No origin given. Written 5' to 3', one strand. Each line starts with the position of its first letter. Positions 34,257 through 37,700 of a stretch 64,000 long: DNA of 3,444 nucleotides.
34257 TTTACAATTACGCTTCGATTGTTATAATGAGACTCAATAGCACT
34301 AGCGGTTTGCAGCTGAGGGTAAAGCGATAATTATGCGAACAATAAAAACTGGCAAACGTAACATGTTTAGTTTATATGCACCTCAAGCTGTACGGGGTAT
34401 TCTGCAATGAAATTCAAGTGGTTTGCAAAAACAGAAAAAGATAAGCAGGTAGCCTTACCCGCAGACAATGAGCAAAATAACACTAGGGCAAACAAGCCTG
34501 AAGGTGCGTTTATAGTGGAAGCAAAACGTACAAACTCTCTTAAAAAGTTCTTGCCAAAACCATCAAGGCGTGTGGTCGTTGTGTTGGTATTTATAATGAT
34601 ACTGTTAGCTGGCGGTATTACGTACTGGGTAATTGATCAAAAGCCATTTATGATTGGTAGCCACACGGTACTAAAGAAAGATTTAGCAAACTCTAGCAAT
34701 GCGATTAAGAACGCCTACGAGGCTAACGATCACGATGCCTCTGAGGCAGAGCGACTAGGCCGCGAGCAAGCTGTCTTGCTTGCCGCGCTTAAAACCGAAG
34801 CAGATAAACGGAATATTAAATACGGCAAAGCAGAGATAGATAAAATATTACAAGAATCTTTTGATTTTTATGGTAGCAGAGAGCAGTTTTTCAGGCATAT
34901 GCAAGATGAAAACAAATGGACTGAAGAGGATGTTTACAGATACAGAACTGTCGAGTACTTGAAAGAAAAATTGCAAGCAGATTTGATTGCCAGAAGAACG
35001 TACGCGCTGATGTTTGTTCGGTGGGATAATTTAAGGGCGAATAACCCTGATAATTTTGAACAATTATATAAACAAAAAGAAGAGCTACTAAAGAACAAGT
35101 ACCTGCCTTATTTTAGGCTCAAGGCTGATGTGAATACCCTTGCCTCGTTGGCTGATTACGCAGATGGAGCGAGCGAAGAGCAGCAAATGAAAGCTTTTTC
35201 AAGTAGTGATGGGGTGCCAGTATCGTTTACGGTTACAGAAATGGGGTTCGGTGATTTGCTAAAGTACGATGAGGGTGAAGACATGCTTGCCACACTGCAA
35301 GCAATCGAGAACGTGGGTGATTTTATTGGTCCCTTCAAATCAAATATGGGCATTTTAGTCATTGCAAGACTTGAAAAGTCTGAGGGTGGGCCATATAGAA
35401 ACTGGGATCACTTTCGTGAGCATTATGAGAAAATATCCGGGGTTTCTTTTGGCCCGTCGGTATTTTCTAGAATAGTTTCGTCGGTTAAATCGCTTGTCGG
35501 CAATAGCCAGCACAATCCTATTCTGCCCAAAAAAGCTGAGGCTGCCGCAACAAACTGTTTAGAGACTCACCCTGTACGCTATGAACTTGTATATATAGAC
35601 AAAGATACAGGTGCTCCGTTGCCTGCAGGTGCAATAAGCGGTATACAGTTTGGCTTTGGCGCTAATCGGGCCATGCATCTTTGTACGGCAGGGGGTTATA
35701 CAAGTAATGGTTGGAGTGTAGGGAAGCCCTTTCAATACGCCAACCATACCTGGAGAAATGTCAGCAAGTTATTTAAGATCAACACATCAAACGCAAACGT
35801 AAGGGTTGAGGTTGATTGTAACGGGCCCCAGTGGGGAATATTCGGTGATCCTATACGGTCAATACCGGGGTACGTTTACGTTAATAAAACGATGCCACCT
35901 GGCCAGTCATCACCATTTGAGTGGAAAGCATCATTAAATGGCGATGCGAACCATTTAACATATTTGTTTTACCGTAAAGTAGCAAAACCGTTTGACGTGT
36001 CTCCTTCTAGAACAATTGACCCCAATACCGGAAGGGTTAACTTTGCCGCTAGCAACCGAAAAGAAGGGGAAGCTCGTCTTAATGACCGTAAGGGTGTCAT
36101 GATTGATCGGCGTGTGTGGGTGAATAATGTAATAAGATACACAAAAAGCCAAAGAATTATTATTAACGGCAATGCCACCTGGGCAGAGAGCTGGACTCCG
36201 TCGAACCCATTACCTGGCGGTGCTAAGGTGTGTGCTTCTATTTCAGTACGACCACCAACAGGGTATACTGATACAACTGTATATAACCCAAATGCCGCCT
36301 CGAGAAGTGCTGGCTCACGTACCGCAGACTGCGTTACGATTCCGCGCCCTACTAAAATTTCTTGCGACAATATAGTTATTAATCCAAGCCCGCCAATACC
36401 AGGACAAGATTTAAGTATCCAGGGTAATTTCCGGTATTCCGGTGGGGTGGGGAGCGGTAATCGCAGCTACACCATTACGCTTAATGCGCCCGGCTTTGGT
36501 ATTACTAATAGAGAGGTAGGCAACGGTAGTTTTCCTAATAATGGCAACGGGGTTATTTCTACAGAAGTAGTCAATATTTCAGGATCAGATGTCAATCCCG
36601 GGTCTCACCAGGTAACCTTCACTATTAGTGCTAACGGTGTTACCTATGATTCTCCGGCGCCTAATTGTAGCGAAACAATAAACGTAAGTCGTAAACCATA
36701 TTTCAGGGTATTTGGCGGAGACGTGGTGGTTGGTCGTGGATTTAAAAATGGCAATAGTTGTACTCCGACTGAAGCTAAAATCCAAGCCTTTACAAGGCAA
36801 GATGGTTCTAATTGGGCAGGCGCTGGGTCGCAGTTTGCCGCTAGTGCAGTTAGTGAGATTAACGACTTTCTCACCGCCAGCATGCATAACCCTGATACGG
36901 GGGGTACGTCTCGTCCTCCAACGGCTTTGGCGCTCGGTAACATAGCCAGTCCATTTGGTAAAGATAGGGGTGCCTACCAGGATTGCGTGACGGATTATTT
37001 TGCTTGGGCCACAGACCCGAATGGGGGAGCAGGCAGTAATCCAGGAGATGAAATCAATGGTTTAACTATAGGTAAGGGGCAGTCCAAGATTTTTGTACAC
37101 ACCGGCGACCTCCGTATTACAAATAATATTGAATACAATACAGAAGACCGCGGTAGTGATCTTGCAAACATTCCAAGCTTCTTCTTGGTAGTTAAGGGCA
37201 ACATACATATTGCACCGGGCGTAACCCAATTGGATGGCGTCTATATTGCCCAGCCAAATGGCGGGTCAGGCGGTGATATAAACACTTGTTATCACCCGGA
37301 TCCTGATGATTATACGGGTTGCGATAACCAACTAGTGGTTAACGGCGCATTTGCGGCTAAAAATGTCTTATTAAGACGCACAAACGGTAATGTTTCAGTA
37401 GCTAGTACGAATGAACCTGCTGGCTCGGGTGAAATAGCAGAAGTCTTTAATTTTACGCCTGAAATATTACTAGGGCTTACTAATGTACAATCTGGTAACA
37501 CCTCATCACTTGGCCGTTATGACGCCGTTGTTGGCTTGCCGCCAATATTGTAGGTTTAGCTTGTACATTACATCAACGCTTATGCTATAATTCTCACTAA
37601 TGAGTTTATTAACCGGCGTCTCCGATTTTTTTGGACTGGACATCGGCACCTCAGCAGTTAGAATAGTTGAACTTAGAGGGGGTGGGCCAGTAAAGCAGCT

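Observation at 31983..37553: Two paralogous giant exported proteins share an unrecognised ~290-aa C-terminal module directly upstream of pilM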

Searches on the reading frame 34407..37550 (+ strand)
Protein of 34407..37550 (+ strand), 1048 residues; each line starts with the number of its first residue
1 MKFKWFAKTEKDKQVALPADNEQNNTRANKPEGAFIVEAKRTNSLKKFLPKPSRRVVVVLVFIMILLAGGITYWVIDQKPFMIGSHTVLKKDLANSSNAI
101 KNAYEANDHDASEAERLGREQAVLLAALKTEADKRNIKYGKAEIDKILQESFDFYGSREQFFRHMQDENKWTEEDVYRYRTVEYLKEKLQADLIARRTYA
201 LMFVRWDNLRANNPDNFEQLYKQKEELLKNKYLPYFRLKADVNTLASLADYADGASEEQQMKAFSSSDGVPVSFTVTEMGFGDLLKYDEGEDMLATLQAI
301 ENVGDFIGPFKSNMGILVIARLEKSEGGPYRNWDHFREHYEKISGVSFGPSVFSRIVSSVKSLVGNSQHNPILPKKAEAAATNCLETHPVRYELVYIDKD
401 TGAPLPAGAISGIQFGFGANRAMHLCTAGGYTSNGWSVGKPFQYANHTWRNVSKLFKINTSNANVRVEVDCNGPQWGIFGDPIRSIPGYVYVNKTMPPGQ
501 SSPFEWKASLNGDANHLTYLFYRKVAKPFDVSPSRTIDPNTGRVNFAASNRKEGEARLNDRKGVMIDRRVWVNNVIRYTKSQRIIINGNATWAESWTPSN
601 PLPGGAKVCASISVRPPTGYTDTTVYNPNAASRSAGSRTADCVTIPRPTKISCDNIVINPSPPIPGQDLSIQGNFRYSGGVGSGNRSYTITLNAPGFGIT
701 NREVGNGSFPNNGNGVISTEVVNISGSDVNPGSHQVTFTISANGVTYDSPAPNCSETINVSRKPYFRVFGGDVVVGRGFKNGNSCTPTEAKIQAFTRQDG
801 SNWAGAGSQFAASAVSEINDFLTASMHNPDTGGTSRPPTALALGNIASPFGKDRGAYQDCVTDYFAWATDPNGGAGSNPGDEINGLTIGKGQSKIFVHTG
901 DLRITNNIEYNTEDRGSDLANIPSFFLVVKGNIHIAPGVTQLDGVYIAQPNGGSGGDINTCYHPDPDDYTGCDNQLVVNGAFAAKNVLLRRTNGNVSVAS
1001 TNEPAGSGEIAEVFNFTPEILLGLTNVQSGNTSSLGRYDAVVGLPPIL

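Call 4: search_protein_families(library=pfam, proteins=[window:34407-37550:+], max_evalue=1)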
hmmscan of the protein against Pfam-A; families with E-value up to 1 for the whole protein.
window:34407-37550:+ (1048 aa): 2 families
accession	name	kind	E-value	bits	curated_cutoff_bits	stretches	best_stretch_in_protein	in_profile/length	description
PF04244.19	DPRP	-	0.21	11.8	22.1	0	505-588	134-217/224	Deoxyribodipyrimidine photo-lyase-related protein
PF06346.17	Drf_FH1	-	0.63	10.3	40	0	598-667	2-66/157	Formin Homology Region 1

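Call 17: search_protein_families(library=ncbifam, proteins=[window:34407-37550:+], max_evalue=1)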
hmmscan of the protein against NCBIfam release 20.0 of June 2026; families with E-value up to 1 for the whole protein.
window:34407-37550:+ (1048 aa): 2 families
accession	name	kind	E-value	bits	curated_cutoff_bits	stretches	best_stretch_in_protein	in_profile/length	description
NF007556.1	PRK10177.1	equivalog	0.039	12.5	508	1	113-171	79-139/454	YchO/YchP family invasin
NF005980.0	PRK08073.1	equivalog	0.13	11.5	291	1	89-154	62-124/287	flagellar hook-associated protein 3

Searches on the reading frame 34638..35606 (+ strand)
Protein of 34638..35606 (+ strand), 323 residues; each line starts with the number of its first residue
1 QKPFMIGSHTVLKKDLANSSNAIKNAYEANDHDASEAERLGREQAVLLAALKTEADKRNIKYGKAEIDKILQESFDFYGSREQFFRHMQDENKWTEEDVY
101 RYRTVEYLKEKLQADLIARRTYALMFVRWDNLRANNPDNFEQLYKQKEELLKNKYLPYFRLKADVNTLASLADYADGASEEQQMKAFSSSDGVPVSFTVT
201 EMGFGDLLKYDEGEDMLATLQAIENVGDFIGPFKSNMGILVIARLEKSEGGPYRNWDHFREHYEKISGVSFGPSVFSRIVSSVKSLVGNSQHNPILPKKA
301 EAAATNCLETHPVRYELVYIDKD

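Call 80: find_homologous_proteins(query=window:34638-35606:+, max_evalue=0.001)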
Query window:34638-35606:+: 3733 candidates shared short words with the query, none scored E <= 0.001.
